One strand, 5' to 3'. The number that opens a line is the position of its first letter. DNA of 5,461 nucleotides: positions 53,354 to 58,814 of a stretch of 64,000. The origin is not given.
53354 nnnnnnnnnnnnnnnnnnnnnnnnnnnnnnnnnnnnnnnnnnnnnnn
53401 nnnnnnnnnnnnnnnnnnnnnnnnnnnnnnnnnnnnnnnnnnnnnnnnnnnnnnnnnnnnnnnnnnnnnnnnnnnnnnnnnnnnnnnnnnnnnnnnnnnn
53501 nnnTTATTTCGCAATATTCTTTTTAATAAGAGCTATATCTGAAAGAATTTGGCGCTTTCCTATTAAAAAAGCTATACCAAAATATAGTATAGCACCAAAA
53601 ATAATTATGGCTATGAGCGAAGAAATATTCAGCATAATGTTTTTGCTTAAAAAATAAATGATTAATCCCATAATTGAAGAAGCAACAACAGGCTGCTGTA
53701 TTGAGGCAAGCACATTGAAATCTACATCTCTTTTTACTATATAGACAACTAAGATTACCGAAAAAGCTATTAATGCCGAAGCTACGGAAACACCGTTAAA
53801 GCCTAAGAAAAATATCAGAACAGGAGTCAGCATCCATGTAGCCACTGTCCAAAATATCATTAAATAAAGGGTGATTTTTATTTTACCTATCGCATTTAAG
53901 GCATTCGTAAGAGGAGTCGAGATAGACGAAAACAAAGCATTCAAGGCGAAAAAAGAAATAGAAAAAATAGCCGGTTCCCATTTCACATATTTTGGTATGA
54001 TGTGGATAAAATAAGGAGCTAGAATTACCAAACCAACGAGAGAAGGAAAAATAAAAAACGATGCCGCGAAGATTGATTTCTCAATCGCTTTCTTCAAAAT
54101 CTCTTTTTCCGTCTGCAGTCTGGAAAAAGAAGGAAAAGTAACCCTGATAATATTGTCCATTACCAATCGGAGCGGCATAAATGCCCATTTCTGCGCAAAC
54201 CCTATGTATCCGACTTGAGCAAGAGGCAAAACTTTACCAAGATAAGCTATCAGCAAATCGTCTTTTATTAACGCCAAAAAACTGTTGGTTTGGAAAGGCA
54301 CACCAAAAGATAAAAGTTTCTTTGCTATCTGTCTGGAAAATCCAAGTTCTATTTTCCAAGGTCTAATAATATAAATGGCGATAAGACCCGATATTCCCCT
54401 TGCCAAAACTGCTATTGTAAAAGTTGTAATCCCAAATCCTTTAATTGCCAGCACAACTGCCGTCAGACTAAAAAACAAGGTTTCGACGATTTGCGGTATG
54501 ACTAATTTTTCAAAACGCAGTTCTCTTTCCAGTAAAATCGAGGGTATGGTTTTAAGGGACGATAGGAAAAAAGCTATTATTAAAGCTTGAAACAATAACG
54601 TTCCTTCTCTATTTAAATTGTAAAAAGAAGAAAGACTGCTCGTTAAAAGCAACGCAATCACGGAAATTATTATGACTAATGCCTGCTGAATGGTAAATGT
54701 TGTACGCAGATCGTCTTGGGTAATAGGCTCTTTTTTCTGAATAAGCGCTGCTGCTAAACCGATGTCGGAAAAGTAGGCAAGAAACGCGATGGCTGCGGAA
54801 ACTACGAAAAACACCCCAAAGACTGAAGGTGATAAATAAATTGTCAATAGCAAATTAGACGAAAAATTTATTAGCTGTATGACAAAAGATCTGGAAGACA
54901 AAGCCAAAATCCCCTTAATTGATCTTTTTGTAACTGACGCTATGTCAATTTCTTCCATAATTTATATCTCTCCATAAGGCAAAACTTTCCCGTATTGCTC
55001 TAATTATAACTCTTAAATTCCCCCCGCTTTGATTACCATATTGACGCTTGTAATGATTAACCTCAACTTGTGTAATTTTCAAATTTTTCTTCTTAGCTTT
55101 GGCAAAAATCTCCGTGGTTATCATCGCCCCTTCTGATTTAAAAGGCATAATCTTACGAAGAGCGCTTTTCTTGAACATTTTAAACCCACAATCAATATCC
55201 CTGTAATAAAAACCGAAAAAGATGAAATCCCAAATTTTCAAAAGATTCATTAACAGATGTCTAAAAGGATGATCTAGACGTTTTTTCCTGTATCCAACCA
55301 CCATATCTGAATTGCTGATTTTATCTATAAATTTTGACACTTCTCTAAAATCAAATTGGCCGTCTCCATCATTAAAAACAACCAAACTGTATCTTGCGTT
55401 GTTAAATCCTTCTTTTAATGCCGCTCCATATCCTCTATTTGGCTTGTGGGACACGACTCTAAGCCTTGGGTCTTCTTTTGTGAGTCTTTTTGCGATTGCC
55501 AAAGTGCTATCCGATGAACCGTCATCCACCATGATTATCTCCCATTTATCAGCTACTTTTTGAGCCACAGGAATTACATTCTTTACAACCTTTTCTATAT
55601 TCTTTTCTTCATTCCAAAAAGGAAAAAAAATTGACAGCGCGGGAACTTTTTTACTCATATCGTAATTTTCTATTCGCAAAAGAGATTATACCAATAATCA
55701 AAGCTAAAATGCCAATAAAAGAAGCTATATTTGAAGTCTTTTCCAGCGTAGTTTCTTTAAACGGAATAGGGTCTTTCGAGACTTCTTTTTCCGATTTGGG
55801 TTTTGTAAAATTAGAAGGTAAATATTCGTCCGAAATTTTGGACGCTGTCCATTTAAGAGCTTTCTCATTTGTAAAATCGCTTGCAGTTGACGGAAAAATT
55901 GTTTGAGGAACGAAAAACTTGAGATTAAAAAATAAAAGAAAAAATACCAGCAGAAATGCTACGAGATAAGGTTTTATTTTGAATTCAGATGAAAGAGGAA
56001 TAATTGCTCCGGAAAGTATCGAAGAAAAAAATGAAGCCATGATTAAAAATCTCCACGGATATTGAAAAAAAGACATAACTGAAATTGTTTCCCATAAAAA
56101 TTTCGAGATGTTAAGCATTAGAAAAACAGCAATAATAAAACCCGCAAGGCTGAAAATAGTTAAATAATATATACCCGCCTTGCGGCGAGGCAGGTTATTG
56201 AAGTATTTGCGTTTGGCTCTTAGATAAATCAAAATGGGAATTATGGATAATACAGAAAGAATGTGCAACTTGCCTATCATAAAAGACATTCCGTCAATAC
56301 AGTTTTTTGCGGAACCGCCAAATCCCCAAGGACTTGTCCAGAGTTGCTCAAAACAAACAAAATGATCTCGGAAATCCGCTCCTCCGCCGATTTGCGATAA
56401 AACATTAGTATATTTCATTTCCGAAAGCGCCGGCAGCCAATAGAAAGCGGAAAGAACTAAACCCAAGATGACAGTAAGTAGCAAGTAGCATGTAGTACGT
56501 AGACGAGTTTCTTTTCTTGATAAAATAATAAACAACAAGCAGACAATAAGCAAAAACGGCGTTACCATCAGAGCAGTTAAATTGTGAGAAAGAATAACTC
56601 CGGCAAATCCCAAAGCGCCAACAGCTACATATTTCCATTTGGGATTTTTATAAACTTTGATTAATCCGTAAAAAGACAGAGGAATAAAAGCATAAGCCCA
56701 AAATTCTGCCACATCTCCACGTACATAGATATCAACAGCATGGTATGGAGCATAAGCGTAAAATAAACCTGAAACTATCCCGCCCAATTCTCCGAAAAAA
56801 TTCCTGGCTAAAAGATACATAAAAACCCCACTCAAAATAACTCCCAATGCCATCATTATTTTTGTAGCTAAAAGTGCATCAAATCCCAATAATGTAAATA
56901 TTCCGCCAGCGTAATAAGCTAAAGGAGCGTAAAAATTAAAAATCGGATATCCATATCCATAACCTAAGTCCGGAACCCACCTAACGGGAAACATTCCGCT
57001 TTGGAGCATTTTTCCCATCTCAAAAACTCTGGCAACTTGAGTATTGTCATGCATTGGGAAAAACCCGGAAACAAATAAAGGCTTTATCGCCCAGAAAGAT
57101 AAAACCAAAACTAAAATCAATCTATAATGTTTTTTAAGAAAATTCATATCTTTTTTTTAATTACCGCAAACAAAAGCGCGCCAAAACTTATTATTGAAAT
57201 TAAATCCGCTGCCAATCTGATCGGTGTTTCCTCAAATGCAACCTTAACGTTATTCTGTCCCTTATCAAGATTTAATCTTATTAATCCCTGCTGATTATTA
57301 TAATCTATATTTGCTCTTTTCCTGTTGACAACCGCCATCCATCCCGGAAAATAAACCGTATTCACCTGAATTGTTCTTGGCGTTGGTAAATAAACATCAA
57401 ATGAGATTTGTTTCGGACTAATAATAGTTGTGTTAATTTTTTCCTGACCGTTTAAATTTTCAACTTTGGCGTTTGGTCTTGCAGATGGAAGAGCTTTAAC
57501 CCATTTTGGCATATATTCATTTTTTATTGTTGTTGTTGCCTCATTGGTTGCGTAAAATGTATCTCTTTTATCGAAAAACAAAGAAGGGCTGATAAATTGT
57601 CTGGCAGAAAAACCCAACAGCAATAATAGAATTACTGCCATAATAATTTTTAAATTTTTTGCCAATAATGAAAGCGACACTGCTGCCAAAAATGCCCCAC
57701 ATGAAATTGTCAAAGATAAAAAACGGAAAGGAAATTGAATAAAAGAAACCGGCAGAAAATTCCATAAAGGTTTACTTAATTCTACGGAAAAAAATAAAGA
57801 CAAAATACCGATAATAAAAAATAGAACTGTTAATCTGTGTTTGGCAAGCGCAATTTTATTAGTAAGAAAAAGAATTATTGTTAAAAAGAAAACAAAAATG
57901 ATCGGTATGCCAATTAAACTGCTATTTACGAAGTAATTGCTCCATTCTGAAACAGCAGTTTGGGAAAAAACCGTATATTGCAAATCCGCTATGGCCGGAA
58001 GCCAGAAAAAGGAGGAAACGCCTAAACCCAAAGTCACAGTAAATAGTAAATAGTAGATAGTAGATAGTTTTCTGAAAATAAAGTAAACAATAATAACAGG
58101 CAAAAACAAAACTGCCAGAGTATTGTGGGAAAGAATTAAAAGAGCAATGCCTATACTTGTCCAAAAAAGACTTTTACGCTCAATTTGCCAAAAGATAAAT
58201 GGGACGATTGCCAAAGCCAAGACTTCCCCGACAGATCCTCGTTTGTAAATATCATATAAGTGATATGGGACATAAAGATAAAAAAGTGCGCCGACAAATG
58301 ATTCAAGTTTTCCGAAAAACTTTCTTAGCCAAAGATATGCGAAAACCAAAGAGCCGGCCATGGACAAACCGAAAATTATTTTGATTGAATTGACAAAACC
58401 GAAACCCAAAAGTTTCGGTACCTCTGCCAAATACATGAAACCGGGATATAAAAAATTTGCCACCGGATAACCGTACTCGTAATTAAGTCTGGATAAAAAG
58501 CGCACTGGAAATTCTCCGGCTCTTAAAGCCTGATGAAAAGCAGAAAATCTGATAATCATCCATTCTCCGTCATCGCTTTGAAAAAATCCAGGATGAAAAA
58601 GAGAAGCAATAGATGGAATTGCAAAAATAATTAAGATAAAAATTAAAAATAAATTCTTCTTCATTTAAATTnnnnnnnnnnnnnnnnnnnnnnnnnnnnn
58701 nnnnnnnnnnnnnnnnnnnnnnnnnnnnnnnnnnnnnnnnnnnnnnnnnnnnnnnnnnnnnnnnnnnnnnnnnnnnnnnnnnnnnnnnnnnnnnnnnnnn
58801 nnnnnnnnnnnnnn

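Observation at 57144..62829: Shared C-terminal (F/Y)YPGW...G.H beta-domain plus terminal TM anchor links the YfhO-like and HDG-family proteins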

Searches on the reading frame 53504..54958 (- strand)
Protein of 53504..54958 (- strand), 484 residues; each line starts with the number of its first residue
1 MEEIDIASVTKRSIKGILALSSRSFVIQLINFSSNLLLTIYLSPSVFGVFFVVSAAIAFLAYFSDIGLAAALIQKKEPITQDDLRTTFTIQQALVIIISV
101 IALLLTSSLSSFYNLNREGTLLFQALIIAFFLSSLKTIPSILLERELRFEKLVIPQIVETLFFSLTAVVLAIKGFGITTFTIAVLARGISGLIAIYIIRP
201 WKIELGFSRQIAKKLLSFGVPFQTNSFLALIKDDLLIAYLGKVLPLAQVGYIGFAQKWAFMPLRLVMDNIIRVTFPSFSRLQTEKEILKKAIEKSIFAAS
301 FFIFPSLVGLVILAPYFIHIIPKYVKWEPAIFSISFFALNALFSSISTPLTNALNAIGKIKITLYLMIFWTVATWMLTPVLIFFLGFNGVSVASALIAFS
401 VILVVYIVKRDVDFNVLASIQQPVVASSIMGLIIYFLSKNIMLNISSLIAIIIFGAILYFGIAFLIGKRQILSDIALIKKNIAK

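Call 48: search_protein_families(library=pfam, proteins=[window:53504-54958:-], max_evalue=0.001)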
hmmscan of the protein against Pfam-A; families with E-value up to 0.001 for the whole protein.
window:53504-54958:- (484 aa): 2 families
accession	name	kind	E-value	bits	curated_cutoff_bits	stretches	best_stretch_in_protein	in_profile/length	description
PF13440.11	Polysacc_synt_3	-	4.8e-47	161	23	1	42-321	6-283/293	Polysaccharide biosynthesis protein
PF01943.22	Polysacc_synt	-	3.5e-17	63.2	28.2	1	14-282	2-274/274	Polysaccharide biosynthesis protein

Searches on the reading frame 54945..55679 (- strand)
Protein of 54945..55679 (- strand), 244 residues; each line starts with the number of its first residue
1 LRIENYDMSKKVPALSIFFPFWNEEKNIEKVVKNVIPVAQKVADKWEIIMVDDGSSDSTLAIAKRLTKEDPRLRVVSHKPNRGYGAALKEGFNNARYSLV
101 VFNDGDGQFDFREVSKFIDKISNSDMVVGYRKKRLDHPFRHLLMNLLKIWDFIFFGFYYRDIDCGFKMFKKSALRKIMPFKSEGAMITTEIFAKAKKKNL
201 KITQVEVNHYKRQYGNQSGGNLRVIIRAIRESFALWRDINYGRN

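Call 48: search_protein_families(library=pfam, proteins=[window:54945-55679:-], max_evalue=0.001)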
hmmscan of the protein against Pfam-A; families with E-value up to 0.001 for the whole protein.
window:54945-55679:- (244 aa): 3 families
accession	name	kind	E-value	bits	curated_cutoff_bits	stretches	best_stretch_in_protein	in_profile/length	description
PF00535.33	Glycos_transf_2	-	1.2e-26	94.1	23.3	1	16-146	1-130/168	Glycosyl transferase family 2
PF10111.15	Glyco_tranf_2_2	-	1.3e-05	25.3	27.3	1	17-109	2-94/276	Glycosyltransferase like family 2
PF13641.12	Glyco_tranf_2_3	-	6.4e-05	23.5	27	1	13-106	1-96/230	Glycosyltransferase like family 2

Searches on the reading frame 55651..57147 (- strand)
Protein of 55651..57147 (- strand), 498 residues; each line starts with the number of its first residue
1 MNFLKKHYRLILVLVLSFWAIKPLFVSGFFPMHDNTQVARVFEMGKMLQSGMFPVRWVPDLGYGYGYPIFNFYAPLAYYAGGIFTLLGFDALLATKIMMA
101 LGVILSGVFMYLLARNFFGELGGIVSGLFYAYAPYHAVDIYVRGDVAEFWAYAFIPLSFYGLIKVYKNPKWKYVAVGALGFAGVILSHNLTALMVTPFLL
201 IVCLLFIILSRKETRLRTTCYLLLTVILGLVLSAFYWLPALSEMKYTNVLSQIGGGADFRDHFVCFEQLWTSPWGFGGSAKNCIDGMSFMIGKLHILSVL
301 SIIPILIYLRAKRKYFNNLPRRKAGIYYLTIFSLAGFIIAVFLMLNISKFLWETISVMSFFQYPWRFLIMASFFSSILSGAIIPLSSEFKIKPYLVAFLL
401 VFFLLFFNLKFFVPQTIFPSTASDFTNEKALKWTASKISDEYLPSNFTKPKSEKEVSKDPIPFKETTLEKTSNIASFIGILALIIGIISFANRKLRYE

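Call 5: search_protein_families(library=pfam, proteins=[window:55651-57147:-], max_evalue=0.1)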
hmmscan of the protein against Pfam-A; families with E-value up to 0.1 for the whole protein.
window:55651-57147:- (498 aa): 2 families
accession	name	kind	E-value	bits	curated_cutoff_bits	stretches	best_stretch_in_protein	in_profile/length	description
PF10131.15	PTPS_related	-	1.6e-08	33.9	26.4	1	70-381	1-303/621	6-pyruvoyl-tetrahydropterin synthase related domain; membrane protein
PF13231.12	PMT_2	-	2.3e-07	31.6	26.1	1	75-237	4-160/160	Dolichyl-phosphate-mannose-protein mannosyltransferase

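Call 13: search_protein_families(library=ncbifam, proteins=[window:55651-57147:-], max_evalue=0.01)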
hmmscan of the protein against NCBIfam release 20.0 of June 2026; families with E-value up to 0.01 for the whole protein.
window:55651-57147:- (498 aa): 0 families

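Call 56: find_homologous_proteins(query=window:55651-57147:-, max_evalue=0.00001)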
Query window:55651-57147:- (498 aa): 1830 proteins with E <= 0.00001 among 8000 candidates; the best 120 are listed.
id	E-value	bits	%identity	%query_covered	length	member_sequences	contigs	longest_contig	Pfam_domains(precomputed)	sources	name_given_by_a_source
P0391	0.0e+0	1101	99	100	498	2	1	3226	PF10131.16,PF13231.13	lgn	-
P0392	8.5e-267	904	80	100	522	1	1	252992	-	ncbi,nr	ncbi:MAG: hypothetical protein Q7R31_02570 [Candidatus Levybacteria bacterium]|nr:hypothetical prote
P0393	6.5e-265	898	82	100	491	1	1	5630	PF10131.16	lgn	-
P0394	3.1e-257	872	81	100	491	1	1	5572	PF10131.16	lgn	-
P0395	1.1e-228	778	70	100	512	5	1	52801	-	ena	-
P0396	1.7e-226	771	71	100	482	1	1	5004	-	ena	-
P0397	6.0e-223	759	71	100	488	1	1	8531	PF10131.16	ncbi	-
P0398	1.1e-220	752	69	97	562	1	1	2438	-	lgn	-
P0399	6.4e-217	740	65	99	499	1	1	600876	PF10131.16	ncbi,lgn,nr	ncbi:MAG: glycosyltransferase family 39 protein [Candidatus Levybacteria bacterium]|nr:glycosyltrans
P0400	2.4e-216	738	69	100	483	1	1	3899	-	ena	-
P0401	7.6e-216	736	67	100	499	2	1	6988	-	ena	-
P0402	3.6e-215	734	69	96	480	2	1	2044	PF10131.16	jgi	-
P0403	7.1e-212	723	65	100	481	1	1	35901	-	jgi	-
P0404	7.9e-212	723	68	97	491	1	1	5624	PF10131.16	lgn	-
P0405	1.8e-211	722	67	98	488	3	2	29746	PF10131.16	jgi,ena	-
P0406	4.2e-211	720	68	100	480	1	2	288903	PF10131.16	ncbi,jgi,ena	-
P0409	4.3e-209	714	64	95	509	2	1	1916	PF10131.16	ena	-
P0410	4.6e-209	714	68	95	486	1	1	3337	PF10131.16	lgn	-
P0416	3.0e-207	708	66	98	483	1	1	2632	PF10131.16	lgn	-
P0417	5.0e-207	707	67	98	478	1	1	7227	PF10131.16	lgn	-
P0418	7.8e-207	706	66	98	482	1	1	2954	PF10131.16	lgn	-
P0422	4.6e-205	700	64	100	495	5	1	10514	PF10131.16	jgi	-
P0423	4.0e-204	697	66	99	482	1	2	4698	PF10131.16,PF09586.17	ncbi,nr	ncbi:MAG: hypothetical protein Q8P29_02815 [Candidatus Levybacteria bacterium]|nr:hypothetical prote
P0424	5.4e-204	697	65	99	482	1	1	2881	PF10131.16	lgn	-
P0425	1.9e-203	695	63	99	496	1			PF10131.16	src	-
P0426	1.9e-202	692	63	100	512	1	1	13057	PF10131.16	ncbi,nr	ncbi:MAG: hypothetical protein Q7K55_09175 [Candidatus Levybacteria bacterium]|nr:hypothetical prote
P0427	2.5e-202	691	63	98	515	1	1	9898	PF10131.16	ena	-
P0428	3.8e-202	691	66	98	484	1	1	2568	PF10131.16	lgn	-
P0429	1.3e-201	689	64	100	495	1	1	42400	PF10131.16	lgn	-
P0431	2.0e-201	688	65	100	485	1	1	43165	PF10131.16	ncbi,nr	ncbi:MAG: 6-pyruvoyl-tetrahydropterin synthase-related protein [bacterium]|nr:6-pyruvoyl-tetrahydrop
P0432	2.1e-201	688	64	98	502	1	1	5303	PF10131.16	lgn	-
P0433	2.5e-201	688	63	100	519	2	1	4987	PF10131.16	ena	-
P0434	7.1e-201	687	65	100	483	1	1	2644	PF10131.16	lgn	-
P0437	8.7e-200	683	66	92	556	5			PF10131.16,PF09586.17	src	-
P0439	1.9e-199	682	63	96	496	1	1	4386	PF10131.16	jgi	jgi:hypothetical protein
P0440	2.4e-199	682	65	100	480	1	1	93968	PF10131.16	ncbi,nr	ncbi:MAG: hypothetical protein Q7K54_00760 [Candidatus Parcubacteria bacterium]|nr:hypothetical prot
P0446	9.0e-197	673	64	98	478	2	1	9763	PF10131.16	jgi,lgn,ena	-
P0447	1.4e-196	672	63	100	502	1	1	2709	PF10131.16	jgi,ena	-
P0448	1.8e-196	672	64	96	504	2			PF10131.16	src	-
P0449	2.2e-195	668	63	100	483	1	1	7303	PF10131.16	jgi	jgi:uncharacterized membrane protein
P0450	3.7e-195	668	63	100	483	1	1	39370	PF10131.16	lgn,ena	-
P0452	1.8e-194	665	61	99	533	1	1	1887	PF10131.16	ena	-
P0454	2.6e-194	665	63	100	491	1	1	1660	PF10131.16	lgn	-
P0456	1.8e-193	662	63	100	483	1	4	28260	PF10131.16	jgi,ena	-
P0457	4.4e-193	661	62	100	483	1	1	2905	PF10131.16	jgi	jgi:LPXTG-motif cell wall-anchored protein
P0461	5.4e-190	651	60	100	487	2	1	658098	PF10131.16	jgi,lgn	jgi:hypothetical protein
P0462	1.0e-189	650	62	92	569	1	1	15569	PF10131.16,PF13231.13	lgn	-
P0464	6.2e-189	647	62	100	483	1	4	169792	PF10131.16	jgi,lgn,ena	-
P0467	3.1e-188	645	60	98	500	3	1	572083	PF10131.16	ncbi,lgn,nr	ncbi:YfhO family protein [Patescibacteria group bacterium]|nr:YfhO family protein [Patescibacteria g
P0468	1.8e-187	642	61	98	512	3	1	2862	PF10131.16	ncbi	-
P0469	2.0e-187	642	61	93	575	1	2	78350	PF10131.16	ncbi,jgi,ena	-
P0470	5.9e-187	641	61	100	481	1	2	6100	PF10131.16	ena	-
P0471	1.1e-186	640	61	99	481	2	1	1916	PF10131.16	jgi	jgi:hypothetical protein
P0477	1.7e-184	633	63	93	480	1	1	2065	PF10131.16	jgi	jgi:hypothetical protein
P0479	1.2e-183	630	59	95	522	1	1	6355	PF10131.16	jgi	-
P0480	1.3e-183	630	57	99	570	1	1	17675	PF10131.16,PF13231.13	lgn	-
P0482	2.4e-183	629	58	99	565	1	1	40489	PF10131.16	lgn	-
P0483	3.5e-183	628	61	98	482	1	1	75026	PF10131.16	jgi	jgi:uncharacterized membrane protein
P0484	7.4e-183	627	58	97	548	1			PF10131.16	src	-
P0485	1.3e-182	626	63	92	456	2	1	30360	PF10131.16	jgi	-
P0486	1.3e-182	626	60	92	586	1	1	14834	PF10131.16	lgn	-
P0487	2.5e-182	625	57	96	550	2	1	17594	PF10131.16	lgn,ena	-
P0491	1.1e-181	623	59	93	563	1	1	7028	PF10131.16,PF09586.17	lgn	-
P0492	1.2e-181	623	58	95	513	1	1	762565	PF10131.16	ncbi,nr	ncbi:MAG: hypothetical protein HYV37_02015 [Candidatus Levyibacteriota bacterium]|nr:MAG: hypothetic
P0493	2.6e-181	622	58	98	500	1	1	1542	PF10131.16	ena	-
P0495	3.5e-181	622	60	93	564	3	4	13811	PF10131.16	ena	-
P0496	9.4e-181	620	60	100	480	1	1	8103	PF10131.16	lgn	-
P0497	1.5e-180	620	59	96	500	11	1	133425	PF10131.16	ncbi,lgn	-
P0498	1.7e-180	619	59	92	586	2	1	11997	PF10131.16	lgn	-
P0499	2.0e-180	619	58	95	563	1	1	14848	PF10131.16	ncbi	-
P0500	2.3e-180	619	57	97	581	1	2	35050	PF10131.16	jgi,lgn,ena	-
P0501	4.6e-180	618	57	96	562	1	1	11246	PF10131.16,PF09586.17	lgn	-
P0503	7.8e-180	617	58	95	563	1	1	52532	PF10131.16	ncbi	-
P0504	1.1e-179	617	58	94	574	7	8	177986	PF10131.16,PF09586.17,PF13231.13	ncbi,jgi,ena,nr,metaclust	ncbi:MAG: hypothetical protein A2860_03970 [Candidatus Levybacteria bacterium RIFCSPHIGHO2_01_FULL_3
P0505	1.3e-179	616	58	96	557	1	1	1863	PF10131.16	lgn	-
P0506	1.7e-179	616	59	95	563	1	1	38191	PF10131.16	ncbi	-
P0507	1.8e-179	616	59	94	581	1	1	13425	PF10131.16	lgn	-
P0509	2.8e-179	615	60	93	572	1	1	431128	PF10131.16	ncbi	ncbi:MAG: 6-pyruvoyl-tetrahydropterin synthase-related protein [Candidatus Levyibacteriota bacterium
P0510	3.4e-179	615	59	97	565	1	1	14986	PF10131.16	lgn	-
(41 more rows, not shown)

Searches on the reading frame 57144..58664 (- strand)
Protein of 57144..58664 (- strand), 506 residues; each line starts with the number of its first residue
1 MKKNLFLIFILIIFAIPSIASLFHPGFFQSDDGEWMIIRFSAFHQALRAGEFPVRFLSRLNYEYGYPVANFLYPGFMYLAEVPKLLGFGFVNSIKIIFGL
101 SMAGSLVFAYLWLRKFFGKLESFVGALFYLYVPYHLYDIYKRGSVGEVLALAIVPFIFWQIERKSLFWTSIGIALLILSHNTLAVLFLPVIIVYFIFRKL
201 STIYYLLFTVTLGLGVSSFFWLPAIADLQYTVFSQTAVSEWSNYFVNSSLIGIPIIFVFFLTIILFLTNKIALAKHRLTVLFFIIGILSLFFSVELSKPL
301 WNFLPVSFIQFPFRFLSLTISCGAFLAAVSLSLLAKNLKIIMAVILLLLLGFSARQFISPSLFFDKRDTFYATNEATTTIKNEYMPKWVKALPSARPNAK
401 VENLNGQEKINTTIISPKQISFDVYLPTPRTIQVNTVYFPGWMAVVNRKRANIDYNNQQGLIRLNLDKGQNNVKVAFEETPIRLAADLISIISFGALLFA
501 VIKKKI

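Call 5: search_protein_families(library=pfam, proteins=[window:57144-58664:-], max_evalue=0.1)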
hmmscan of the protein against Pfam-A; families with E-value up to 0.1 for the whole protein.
window:57144-58664:- (506 aa): 1 family
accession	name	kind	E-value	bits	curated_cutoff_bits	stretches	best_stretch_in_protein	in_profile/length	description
PF10131.15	PTPS_related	-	2e-08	33.6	26.4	1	101-353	34-304/621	6-pyruvoyl-tetrahydropterin synthase related domain; membrane protein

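Call 13: search_protein_families(library=ncbifam, proteins=[window:57144-58664:-], max_evalue=0.01)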
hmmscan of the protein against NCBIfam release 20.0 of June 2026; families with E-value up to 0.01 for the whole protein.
window:57144-58664:- (506 aa): 1 family
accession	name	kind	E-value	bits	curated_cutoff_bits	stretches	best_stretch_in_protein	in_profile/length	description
NF046093.1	AZOBR_p60025_fam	subfamily_domain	0.0011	18.3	150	1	85-211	103-228/232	AZOBR_p60025 family cell surface glycopolymer formation protein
